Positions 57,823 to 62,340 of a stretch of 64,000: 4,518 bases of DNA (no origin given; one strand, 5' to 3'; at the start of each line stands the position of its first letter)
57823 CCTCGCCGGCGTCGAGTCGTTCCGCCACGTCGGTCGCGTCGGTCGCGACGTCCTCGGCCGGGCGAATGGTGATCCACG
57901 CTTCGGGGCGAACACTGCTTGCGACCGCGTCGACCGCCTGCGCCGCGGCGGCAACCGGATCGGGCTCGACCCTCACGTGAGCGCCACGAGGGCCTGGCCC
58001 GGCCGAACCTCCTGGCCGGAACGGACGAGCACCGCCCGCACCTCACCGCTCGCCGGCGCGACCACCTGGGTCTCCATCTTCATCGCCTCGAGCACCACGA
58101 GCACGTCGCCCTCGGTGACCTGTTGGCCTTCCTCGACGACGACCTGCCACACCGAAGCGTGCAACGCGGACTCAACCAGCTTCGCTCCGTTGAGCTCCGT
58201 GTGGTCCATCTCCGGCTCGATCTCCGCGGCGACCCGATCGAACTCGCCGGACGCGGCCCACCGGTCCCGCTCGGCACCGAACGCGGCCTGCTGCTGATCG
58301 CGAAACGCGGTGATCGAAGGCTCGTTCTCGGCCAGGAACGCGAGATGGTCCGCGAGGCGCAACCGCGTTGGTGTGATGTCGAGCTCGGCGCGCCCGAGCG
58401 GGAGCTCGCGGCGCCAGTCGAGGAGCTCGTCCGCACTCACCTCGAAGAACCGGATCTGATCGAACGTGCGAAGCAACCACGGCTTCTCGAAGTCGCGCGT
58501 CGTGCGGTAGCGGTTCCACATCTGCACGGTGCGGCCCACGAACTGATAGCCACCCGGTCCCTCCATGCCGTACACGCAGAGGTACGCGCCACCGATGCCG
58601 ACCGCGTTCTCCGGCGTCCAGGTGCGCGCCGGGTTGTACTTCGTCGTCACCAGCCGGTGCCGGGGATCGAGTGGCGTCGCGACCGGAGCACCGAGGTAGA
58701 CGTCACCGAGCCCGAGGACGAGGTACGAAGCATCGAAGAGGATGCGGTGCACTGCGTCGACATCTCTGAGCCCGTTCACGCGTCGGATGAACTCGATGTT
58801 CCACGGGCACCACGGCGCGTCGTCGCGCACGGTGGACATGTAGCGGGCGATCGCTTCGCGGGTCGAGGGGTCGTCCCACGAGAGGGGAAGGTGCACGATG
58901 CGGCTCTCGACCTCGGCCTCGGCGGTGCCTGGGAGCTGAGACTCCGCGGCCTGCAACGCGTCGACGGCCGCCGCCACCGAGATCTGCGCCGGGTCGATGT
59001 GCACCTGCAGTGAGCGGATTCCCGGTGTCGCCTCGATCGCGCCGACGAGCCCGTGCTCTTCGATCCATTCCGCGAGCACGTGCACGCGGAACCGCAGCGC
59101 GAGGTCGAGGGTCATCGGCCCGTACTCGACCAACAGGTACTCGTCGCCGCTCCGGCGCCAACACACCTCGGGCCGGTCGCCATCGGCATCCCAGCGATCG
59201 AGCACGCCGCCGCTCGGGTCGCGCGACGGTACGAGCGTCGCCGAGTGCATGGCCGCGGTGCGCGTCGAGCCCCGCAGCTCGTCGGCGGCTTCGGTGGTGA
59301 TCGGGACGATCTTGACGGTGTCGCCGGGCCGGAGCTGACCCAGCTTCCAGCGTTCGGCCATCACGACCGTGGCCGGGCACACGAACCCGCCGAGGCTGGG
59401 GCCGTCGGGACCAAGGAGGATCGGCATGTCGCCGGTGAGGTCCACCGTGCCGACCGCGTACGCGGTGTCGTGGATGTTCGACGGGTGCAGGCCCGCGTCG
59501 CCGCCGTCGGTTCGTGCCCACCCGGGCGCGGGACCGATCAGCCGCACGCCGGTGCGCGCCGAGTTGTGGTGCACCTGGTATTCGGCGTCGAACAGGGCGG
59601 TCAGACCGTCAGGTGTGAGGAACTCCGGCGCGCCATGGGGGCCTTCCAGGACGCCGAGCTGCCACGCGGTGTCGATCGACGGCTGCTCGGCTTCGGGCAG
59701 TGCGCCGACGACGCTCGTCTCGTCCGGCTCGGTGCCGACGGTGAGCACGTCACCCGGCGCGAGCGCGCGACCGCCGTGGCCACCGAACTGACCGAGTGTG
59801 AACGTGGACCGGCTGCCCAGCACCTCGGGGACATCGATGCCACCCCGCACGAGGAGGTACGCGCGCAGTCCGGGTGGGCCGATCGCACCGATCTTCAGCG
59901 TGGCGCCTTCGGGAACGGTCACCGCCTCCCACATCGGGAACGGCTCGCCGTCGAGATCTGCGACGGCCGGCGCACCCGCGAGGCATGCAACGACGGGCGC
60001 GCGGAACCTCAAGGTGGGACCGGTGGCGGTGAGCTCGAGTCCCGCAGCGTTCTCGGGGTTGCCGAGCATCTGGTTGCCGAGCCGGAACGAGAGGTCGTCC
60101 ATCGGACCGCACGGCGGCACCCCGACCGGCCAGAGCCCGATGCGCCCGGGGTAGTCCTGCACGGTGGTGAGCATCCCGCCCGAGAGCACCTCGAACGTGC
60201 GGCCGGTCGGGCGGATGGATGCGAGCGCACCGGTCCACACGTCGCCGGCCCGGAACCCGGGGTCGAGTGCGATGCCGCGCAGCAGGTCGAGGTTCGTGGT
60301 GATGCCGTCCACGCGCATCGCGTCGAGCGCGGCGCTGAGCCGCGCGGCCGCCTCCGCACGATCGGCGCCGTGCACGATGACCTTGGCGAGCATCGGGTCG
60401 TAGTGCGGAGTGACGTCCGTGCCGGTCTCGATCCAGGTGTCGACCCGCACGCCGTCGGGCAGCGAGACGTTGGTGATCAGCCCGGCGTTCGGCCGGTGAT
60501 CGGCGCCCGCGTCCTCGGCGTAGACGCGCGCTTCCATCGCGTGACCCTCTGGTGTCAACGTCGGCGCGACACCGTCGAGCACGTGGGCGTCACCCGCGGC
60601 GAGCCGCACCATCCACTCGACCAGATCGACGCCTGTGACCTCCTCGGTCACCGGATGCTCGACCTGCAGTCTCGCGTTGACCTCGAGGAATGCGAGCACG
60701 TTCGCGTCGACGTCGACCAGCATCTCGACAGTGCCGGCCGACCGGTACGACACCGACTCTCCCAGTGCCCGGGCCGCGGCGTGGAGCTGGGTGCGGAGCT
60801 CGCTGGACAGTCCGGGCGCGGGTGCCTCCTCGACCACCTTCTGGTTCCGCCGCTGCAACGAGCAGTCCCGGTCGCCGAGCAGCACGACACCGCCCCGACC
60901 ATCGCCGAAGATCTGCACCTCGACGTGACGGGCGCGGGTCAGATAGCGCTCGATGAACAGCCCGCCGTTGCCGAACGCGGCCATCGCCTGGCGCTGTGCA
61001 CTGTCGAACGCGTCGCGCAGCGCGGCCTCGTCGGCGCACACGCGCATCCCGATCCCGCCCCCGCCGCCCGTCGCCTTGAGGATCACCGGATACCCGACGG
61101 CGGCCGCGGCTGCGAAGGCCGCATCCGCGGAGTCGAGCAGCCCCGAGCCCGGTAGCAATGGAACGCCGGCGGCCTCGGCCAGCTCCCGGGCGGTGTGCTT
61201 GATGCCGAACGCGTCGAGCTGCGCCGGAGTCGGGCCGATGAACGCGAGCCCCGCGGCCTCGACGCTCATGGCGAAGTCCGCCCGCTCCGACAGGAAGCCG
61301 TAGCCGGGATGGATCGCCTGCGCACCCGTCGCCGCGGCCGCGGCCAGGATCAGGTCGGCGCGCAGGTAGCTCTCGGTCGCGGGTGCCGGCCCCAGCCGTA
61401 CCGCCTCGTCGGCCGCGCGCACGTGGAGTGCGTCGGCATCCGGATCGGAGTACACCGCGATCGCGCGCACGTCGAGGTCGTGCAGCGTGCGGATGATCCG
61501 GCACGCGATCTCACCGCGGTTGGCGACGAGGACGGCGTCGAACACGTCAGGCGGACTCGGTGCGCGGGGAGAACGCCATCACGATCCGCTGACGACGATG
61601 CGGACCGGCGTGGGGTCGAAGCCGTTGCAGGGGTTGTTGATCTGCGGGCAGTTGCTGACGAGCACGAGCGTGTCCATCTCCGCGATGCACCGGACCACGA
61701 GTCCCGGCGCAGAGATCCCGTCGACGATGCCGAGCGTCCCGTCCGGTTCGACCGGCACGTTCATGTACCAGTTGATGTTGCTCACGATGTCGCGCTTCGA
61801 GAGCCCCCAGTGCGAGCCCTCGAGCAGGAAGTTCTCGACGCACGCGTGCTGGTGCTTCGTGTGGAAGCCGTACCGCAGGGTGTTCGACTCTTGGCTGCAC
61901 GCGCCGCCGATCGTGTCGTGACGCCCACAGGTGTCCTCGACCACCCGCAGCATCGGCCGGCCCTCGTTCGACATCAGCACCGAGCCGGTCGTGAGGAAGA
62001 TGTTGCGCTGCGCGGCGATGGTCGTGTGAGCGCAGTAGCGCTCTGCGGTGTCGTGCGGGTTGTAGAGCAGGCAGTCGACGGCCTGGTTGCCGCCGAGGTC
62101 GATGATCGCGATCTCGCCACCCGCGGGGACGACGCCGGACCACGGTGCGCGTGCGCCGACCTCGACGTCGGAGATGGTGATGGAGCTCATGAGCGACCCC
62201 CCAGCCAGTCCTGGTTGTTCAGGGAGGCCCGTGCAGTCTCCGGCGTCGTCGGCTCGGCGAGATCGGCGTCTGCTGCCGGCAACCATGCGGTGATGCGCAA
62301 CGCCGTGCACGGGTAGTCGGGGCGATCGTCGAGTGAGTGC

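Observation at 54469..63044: Urea/guanidine carboxylase operon extended by a Rieske oxygenase and an unknown gene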

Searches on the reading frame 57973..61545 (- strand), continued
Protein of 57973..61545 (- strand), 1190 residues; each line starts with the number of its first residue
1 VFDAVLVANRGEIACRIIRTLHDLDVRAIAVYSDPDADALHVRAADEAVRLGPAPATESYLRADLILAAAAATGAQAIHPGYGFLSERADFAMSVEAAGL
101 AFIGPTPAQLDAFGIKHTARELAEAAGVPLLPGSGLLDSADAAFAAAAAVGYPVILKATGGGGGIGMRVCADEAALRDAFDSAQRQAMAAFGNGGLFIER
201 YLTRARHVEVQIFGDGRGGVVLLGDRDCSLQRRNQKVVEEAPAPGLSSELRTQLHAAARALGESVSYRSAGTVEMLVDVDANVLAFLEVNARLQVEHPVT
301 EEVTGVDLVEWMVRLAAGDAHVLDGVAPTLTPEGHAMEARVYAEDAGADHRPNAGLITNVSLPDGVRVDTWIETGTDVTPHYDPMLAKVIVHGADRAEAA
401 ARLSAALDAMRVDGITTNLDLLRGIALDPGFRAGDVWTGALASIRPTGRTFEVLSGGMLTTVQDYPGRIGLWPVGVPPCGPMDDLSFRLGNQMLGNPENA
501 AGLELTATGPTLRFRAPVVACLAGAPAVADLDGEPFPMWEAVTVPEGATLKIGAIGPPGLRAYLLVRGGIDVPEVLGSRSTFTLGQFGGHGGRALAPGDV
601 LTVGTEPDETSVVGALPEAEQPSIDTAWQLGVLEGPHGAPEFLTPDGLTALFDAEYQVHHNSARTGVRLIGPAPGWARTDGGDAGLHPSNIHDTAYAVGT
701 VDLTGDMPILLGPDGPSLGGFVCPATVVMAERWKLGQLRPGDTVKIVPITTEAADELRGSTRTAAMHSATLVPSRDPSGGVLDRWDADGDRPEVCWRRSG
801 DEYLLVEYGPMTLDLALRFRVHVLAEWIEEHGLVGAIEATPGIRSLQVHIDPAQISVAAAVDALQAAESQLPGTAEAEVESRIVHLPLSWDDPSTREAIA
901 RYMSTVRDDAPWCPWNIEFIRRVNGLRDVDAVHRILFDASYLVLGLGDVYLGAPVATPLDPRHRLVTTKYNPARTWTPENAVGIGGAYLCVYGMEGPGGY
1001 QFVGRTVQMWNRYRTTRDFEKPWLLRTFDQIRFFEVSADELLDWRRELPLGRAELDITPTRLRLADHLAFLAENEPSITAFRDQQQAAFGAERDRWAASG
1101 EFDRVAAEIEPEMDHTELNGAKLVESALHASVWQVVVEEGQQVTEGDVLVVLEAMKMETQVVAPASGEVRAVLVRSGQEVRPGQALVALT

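Call 72: search_solved_structures(query=window:57973-61545:-, max_evalue=1e-50, show_alignments=1)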
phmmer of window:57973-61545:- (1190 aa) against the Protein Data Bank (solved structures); distinct sequences matched with E-value up to 1e-50: 64 (the best 60 are shown).
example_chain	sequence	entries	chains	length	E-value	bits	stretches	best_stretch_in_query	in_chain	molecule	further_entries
3va7_A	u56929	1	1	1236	0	1071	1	2-1186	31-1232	KLLA0E08119p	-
5i8i_A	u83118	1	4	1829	0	1069.1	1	2-1186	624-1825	Urea Amidolyase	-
3u9s_A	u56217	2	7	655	3.9e-132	445.3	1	4-442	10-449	Methylcrotonyl-CoA carboxylase, alpha-subunit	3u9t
9tps_G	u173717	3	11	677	9.1e-131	440.8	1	1-441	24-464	Biotin carboxylase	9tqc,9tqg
8j4z_E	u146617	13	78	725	5.6e-128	431.6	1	4-439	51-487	Methylcrotonoyl-CoA carboxylase subunit alpha, mitochondrial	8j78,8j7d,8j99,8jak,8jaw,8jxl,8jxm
9yx0_D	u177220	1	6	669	2.6e-127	429.3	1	2-443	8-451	biotin carboxylase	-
6ybp_G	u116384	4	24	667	3e-126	425.8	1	1-448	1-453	Propionyl-CoA carboxylase alpha subunit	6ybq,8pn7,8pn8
9wkr_A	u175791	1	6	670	3.4e-126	425.6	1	2-451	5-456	Propionyl-CoA carboxylase alpha chain, mitochondrial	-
7ybu_A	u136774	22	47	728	4.9e-126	425.1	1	2-451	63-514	Propionyl-CoA carboxylase alpha chain, mitochondrial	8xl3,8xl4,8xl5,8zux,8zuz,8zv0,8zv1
8zuy_A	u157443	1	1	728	6.1e-125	421.5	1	2-451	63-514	Propionyl-CoA carboxylase alpha chain, mitochondrial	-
5mlk_A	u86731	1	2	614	2.3e-124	419.6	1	4-434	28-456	Acetyl-COA carboxylase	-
30hu_A3a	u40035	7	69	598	5.2e-123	415.1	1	4-433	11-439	Biotin-dependent acyl-coenzyme A carboxylase alpha3 subunit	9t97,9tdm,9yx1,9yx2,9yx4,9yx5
2c00_A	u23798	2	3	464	2.3e-121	409.6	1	1-436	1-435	BIOTIN CARBOXYLASE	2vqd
3n6r_A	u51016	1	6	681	3.3e-121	409.1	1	1-363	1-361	Propionyl-CoA carboxylase, alpha subunit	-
8sgx_S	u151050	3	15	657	3e-119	402.7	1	5-449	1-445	propionyl-CoA carboxylase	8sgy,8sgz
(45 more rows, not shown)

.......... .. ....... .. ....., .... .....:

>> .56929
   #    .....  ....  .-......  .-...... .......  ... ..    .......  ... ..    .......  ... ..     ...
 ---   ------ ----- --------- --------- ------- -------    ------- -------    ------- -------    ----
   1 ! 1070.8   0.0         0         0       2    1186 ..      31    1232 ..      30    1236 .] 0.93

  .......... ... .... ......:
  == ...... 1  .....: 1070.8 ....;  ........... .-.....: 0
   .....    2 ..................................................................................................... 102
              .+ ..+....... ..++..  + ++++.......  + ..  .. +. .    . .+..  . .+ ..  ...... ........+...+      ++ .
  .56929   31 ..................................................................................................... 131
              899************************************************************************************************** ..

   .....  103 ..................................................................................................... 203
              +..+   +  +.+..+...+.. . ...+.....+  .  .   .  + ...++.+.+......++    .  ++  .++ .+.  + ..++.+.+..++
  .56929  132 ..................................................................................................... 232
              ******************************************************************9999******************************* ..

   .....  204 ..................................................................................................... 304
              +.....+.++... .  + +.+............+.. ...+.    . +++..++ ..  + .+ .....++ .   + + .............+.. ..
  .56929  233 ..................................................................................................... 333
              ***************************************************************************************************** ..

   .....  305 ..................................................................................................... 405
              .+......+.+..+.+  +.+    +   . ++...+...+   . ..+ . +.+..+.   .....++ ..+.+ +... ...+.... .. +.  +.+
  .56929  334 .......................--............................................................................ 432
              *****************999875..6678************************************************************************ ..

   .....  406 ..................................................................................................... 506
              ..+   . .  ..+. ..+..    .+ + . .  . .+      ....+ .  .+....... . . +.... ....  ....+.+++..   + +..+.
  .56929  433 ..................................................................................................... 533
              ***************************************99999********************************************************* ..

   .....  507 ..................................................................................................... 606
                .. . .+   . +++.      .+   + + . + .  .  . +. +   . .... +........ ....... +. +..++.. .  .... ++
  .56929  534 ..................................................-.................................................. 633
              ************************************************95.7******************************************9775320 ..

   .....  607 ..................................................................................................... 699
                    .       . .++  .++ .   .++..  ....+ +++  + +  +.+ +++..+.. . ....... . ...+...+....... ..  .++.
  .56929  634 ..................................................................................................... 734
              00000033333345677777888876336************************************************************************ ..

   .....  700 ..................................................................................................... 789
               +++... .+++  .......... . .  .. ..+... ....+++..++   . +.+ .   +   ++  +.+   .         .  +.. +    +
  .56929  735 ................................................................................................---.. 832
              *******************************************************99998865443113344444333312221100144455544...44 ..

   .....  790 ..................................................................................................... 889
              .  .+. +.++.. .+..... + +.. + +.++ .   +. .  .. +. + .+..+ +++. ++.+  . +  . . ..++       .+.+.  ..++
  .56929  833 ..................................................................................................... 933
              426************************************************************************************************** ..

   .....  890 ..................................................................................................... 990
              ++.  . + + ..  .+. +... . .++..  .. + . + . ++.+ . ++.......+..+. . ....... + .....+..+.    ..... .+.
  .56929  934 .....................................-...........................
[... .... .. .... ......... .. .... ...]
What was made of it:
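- On Guanidine carboxylase pathway (Gca-CgdAB-AH): Window D702 aligns with N at chain index 737 (= 1330) of 3VA7 (call 72).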

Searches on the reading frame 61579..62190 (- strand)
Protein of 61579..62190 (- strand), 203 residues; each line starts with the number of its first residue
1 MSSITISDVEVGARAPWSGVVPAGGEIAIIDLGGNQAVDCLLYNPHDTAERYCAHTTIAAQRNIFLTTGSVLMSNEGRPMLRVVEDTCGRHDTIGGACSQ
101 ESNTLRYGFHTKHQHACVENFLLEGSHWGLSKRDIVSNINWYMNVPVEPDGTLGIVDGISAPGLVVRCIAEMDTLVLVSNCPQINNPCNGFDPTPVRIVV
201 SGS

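Call 4: search_protein_families(library=pfam, proteins=[window:61579-62190:-], max_evalue=0.01)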
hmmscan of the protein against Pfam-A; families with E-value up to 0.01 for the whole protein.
window:61579-62190:- (203 aa): 1 family
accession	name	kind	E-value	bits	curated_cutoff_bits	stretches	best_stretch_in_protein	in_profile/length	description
PF09347.15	DUF1989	-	1.3e-63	214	27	1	11-175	3-168/168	Domain of unknown function (DUF1989)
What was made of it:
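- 61579..62190 (-): Second DUF1989 gene, carboxyguanidine deiminase subunit (UAAP2 type, TIGR03424). ATGA overlap with the first. PF09347 E 1e-63 (call 4).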

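Call 13: list_cluster_members(proteins=[window:61579-62190:-, window:57973-61545:-, window:54469-55065:-, window:50174-52504:-])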
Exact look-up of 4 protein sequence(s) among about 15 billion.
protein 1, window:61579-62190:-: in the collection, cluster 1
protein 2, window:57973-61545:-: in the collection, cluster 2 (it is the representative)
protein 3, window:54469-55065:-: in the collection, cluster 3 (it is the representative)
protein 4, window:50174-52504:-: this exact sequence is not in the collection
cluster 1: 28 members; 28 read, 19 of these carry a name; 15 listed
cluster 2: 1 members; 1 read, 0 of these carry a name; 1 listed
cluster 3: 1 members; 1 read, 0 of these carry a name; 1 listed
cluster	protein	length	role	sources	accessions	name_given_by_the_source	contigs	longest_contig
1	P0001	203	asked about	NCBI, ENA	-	-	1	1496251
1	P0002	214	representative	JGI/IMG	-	urea carboxylase-associated protein 1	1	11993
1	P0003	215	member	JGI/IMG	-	urea carboxylase-associated protein 1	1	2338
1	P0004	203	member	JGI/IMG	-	hypothetical protein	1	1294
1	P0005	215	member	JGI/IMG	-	urea carboxylase-associated protein 1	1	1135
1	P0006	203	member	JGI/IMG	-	uncharacterized protein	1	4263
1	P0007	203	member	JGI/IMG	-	urea carboxylase-associated protein 1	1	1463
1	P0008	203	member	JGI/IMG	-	urea carboxylase-associated protein 1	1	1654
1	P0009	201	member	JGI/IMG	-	urea carboxylase-associated protein 1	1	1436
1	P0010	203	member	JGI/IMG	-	urea carboxylase-associated protein 1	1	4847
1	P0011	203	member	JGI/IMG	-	uncharacterized protein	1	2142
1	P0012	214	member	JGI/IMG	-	urea carboxylase-associated protein 1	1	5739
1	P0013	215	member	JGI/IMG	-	uncharacterized protein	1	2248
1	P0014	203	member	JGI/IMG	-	uncharacterized protein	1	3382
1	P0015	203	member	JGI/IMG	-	urea carboxylase-associated protein 1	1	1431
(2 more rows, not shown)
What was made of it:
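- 61579..62190 (-): Its 90% cluster members are named 'urea carboxylase-associated protein' (call 13).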

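Call 15: find_encoding_contigs(protein=P0002, flank=10000, max_places=4)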
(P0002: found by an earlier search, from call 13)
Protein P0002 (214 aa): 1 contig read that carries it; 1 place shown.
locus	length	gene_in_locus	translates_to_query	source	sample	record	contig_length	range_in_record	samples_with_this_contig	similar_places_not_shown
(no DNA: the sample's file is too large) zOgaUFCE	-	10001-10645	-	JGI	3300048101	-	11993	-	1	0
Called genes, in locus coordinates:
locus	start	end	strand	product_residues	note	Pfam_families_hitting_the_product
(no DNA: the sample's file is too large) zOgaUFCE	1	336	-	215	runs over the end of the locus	PF01590:GAF, PF13185:GAF_2, PF13492:GAF_3 (weak)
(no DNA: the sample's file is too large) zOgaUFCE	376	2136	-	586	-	PF05977:MFS_3, PF07690:MFS_1, PF00027:cNMP_binding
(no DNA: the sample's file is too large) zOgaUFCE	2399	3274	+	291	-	PF13845:Septum_form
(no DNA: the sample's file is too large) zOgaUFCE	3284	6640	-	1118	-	PF00486:Trans_reg_C, PF03704:BTAD, PF13191:AAA_16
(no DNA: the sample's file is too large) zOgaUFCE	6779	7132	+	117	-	-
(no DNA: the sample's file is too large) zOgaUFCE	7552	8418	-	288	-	PF00561:Abhydrolase_1, PF12146:Hydrolase_4, PF12697:Abhydrolase_6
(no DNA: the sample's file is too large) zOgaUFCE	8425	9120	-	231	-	PF00440:TetR_N, PF17932:TetR_C_24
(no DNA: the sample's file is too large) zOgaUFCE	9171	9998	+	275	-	PF09347:DUF1989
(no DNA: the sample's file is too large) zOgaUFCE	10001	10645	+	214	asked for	PF09347:DUF1989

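Call 25: search_protein_families(library=ncbifam, proteins=[window:61579-62190:-], max_evalue=0.00001)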
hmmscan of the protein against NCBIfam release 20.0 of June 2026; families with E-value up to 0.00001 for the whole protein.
window:61579-62190:- (203 aa): 3 families
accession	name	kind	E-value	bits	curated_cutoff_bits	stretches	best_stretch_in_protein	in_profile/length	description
TIGR03424.1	urea_degr_1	equivalog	2.5e-97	324.3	284.7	1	6-200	3-197/198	urea amidolyase associated protein UAAP2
TIGR03425.1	urea_degr_2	hypoth_equivalog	5.9e-47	159.8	205.95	1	14-200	10-202/233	urea amidolyase associated protein UAAP1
NF053776.1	TmaoDeMthMsil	equivalog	7.9e-19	67.6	1100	1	10-199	168-360/763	trimethylamine N-oxide demethylase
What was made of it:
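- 61579..62190 (-): TIGR03424 324 bits against a cutoff of 285 (call 25).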
